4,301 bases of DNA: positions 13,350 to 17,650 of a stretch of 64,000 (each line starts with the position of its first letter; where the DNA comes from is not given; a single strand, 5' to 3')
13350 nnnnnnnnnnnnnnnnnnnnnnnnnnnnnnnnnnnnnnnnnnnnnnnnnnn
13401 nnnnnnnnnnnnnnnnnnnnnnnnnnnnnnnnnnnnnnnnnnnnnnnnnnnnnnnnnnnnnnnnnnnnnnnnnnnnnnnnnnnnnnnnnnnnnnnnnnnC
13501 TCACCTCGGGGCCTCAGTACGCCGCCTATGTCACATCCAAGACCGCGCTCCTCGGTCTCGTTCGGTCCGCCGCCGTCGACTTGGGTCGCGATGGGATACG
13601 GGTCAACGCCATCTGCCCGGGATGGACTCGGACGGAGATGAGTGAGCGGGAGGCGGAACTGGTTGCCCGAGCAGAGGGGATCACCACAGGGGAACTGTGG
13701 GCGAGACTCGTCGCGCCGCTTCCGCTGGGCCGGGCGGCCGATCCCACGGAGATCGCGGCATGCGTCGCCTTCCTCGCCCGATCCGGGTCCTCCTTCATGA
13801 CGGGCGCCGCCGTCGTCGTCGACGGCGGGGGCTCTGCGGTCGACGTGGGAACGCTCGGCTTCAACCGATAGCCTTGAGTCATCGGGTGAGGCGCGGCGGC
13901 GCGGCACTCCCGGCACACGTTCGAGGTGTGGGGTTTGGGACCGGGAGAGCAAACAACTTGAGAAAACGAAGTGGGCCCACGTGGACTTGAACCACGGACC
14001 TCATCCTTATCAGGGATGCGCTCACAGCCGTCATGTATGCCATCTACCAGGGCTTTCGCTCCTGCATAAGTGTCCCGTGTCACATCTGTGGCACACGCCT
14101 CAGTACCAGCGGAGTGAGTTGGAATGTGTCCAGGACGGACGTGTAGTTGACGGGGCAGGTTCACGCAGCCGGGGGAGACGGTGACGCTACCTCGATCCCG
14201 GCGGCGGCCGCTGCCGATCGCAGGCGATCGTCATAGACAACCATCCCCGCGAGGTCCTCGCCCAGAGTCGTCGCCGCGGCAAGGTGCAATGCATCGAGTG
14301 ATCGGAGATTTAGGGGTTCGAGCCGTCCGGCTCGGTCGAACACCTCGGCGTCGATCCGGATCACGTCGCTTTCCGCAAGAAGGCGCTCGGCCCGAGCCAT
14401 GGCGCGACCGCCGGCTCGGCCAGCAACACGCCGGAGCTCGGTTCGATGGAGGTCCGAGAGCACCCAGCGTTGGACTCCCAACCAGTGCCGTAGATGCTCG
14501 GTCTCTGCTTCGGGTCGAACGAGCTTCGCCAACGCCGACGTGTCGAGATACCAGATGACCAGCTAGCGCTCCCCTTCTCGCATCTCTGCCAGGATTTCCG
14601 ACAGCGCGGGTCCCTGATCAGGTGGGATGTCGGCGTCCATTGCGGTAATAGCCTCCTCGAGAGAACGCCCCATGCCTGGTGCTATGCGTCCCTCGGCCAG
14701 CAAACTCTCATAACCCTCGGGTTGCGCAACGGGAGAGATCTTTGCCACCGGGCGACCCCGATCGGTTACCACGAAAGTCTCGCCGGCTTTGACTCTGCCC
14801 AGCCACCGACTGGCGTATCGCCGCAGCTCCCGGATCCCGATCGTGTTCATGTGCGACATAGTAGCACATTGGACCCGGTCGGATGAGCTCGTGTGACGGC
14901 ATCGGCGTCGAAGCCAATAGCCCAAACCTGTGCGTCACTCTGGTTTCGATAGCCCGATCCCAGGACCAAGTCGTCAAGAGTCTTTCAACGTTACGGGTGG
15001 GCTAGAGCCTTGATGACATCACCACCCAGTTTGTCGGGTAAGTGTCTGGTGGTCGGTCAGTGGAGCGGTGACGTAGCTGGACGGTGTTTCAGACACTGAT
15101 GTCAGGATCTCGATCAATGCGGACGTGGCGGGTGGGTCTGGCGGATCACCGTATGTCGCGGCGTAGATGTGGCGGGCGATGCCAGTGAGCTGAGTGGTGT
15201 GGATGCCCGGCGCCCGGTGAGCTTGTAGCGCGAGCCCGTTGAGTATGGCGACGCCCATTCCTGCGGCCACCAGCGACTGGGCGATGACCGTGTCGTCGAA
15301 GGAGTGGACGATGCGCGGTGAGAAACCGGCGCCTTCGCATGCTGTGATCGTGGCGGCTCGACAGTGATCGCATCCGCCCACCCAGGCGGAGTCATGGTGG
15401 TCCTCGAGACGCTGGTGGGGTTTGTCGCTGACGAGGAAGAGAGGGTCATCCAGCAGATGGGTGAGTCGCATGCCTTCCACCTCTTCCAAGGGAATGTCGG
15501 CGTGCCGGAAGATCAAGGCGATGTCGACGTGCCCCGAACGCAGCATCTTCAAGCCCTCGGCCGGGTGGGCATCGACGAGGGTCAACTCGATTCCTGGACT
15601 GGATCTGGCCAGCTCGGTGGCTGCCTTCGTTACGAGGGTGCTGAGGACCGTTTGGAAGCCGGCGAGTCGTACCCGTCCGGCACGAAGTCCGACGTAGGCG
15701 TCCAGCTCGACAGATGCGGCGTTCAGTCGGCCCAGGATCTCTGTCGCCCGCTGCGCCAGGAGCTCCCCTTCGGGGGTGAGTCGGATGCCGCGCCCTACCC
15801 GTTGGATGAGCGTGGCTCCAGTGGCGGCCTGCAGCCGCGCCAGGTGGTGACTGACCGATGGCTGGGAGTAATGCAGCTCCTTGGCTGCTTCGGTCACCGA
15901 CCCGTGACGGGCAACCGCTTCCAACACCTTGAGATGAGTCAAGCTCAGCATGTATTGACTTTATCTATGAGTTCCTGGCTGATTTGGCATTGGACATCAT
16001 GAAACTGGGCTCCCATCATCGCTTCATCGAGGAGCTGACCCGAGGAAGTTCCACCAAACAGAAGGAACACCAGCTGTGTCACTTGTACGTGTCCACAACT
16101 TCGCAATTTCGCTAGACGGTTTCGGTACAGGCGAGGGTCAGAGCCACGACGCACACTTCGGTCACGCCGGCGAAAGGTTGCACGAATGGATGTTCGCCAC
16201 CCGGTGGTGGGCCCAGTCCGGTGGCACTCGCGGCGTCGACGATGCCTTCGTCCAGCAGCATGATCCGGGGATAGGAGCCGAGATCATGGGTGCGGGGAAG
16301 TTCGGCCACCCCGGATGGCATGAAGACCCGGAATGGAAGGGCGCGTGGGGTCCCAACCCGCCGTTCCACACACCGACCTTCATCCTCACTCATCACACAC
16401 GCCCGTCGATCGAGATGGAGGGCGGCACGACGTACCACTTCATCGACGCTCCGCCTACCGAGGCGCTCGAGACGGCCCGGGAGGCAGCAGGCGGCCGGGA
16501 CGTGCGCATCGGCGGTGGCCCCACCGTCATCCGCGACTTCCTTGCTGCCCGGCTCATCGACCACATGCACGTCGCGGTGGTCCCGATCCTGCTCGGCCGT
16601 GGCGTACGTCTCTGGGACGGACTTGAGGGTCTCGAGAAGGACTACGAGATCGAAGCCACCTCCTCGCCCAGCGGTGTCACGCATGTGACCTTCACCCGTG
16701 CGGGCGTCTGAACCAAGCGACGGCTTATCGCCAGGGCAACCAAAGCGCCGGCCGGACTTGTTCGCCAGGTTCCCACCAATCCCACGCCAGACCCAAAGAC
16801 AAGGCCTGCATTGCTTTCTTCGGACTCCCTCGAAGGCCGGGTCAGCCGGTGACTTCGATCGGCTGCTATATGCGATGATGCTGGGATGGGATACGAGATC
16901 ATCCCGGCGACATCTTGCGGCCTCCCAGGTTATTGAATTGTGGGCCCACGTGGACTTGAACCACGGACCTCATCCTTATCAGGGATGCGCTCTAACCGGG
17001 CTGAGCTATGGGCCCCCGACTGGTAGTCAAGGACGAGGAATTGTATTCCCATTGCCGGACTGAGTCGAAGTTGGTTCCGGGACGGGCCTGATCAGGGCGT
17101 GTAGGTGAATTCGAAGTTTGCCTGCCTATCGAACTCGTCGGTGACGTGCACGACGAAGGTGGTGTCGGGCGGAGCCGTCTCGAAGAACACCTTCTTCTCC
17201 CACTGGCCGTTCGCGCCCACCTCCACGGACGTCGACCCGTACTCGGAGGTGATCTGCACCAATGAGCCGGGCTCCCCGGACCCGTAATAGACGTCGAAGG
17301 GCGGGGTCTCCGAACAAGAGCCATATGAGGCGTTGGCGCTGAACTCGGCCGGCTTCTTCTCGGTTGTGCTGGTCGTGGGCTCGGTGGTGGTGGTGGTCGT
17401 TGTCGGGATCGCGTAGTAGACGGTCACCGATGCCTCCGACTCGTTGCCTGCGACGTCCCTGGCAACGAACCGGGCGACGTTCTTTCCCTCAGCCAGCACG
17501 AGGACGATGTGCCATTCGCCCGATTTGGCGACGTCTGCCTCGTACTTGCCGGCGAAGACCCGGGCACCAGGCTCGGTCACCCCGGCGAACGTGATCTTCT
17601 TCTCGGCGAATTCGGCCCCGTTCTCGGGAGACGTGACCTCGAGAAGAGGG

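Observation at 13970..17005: tRNA-Ile with a 53-bp 3'-half direct repeat delimiting a 2.9-kb integrase-less islet (VapBC, LysR, DHFR-like)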

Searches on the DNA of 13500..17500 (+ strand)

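Call 62: search_rna_families(source=window, start=13500, end=17500, threshold=evalue, max_evalue=1)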
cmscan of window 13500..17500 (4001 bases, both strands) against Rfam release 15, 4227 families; matches with E-value up to 1: 4.
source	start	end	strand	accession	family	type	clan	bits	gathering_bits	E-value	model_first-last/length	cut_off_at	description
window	16941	17015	-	RF00005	tRNA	Gene; tRNA;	CL00001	70.2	29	1.7e-14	1-71/71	no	tRNA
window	16940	17015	+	RF04354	Plastid-ycf2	Cis-reg;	-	30.8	65.7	0.0013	1-75/75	no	Plastid-ycf2 5UTR RNA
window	13972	14049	-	RF00005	tRNA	Gene; tRNA;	CL00001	28.6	29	0.0049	1-71/71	no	tRNA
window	13971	14023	+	RF04354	Plastid-ycf2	Cis-reg;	-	21.1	65.7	0.59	1-75/75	no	Plastid-ycf2 5UTR RNA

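Call 75: search_dna_similar(query=window:14024-16939:+, collection=plasmids, mode=distant, max_rows=12)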
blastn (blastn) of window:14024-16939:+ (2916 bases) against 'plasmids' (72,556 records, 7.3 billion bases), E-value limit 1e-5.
Records with a match: 119; places in all: 122; records where one place covers at least 80% of the query: 0.
Best place of each record, by identity: 60-80% 119.
By first word of the organism name: Sinorhizobium 57; Ralstonia 26; Streptomyces 18; Rhodococcus 5; Tsukamurella 2; Embleya 2; Pseudonocardia 2; Nonomuraea 1; Mesorhizobium 1; Kitasatospora 1; and 4 more.
By predicted mobility (MOB-suite, as given by PLSDB): conjugative 58; non-mobilizable 45; mobilizable 16.
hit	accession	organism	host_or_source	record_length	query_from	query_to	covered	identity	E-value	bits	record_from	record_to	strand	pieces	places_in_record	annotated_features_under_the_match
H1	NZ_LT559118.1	Nonomuraea gerenzanensis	-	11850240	1102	1895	27%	66.1%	2e-46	196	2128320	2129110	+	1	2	none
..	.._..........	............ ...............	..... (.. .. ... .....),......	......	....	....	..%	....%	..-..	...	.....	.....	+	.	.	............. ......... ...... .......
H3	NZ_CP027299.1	Streptomyces sp. SGAir0924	whole organism,air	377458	2197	2574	13%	65.5%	3e-12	83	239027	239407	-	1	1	dihydrofolate reductase family protein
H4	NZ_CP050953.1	Rhodococcus sp. DMU1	cell culture,activated sludge in our lab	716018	2244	2604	12%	64.6%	7e-8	68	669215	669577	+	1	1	dihydrofolate reductase family protein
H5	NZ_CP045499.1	Mesorhizobium sp. INR15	pure culture,nutrient broth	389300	2251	2596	12%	66.6%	1e-16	97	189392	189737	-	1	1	dihydrofolate reductase family protein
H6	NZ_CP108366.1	Streptomyces sp. NBC_01340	-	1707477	2248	2594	12%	66.3%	6e-15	92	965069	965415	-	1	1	none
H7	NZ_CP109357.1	Streptomyces sp. NBC_01562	-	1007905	2248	2594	12%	66.3%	6e-15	92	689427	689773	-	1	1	record has no annotation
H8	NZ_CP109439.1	Streptomyces sp. NBC_01483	-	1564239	2248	2594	12%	66.0%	8e-14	88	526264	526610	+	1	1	none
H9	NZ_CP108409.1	Kitasatospora sp. NBC_01300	-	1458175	2248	2594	12%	65.4%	1e-11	81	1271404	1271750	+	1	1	record has no annotation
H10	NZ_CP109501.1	Streptomyces sp. NBC_01426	-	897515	2248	2594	12%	64.6%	9e-7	65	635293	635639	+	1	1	dihydrofolate reductase family protein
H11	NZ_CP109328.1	Streptomyces sp. NBC_01591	-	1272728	2248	2574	11%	67.0%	1e-16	97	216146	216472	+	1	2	none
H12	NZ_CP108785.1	Embleya sp. NBC_00888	-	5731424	2248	2556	11%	68.0%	1e-17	101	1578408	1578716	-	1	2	none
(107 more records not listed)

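Call 76: search_dna_similar(query=window:13900-17100:+, collection=phages, mode=distant, max_rows=8)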
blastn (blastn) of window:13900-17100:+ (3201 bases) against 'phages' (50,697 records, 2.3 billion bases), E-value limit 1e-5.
Records with a match: 51; places in all: 52; records where one place covers at least 80% of the query: 0.
Best place of each record, by identity: 90-95% 21; 80-90% 27; 60-80% 3.
By first word of the organism name: Erwinia 12; Prevotella 9; Salmonella 5; Listeria 5; Streptomyces 4; Gordonia 4; Klebsiella 3; Mycobacterium 2; Rhodococcus 2; Bacteriophage 1; and 4 more.
By host as written in the record: Prevotella sp. 9; Erwinia amylovora 8; Listeria monocytogenes 5; Homo sapiens 4; Rhodococcus erythropolis RIA 643 4; Klebsiella pneumoniae 3; Streptomyces lividans JI 1326 3; Mycobacterium smegmatis mc2 155 2; and 11 more.
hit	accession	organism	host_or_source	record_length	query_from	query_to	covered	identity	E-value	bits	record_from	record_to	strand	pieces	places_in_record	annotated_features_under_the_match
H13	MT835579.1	Bacteriophage sp.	human fecal samples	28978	72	3116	4%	86.8%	7e-15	155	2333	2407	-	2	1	record has no annotation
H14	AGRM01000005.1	Salmonella enterica subsp. houtenae str. ATCC BAA-1581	Homo sapiens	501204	82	3109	4%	87.4%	5e-11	143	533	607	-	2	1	tRNA-Ile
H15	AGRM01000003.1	Salmonella enterica subsp. houtenae str. ATCC BAA-1581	Homo sapiens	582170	82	3109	4%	87.4%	5e-11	143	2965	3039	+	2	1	tRNA-Ile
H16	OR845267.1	Escherichia phage ECO95 1-6-1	Escherichia coli O157:H7 ATCC 43895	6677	82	3109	3%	91.2%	5e-11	142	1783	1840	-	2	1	record has no annotation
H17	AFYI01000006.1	Salmonella enterica subsp. enterica serovar Infantis str. ...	Homo sapiens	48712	82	3109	3%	91.2%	5e-11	142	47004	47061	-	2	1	tRNA-Ile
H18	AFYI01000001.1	Salmonella enterica subsp. enterica serovar Infantis str. ...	Homo sapiens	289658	82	3109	3%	91.2%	5e-11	142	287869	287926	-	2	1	tRNA-Ile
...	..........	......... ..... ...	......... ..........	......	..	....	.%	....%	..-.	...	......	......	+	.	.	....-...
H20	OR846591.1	Enterococcus phage Efs 1-1-1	Enterococcus faecalis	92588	3031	3116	3%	81.4%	4e-12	81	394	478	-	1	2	record has no annotation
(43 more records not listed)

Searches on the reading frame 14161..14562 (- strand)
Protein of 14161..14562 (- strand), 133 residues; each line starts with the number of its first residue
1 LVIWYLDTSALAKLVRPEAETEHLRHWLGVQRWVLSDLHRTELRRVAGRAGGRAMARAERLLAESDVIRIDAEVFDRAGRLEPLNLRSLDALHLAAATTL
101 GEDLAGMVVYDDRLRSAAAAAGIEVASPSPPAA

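Call 9: search_protein_families(library=pfam, proteins=[window:14161-14532:-], max_evalue=0.01)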
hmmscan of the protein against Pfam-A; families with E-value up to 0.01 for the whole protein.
window:14161-14532:- (123 aa): 1 family
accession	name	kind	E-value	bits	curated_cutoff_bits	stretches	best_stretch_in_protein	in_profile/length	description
PF01850.27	PIN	-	2.1e-09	38.5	23.6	1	4-108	11-118/120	PIN domain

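Call 71: search_protein_families(library=padloc, proteins=[window:14161-14562:-], max_evalue=0.001)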
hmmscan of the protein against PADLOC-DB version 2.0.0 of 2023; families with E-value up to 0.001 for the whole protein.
window:14161-14562:- (133 aa): 0 families

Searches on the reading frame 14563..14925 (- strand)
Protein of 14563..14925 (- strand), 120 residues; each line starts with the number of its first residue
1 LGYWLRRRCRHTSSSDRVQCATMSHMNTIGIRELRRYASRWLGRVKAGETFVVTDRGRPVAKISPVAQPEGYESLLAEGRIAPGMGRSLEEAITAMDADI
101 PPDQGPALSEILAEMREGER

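Call 9: search_protein_families(library=pfam, proteins=[window:14563-14925:-], max_evalue=0.01)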
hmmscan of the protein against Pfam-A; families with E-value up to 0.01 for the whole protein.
window:14563-14925:- (120 aa): 1 family
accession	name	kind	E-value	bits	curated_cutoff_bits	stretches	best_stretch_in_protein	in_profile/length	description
PF02604.26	PhdYeFM_antitox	-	1.7e-09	37.8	29.8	1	26-95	1-70/74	Antitoxin Phd_YefM, type II toxin-antitoxin system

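Call 71: search_protein_families(library=padloc, proteins=[window:14563-14859:-], max_evalue=0.001)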
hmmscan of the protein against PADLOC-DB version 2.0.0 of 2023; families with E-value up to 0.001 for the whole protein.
window:14563-14859:- (98 aa): 0 families
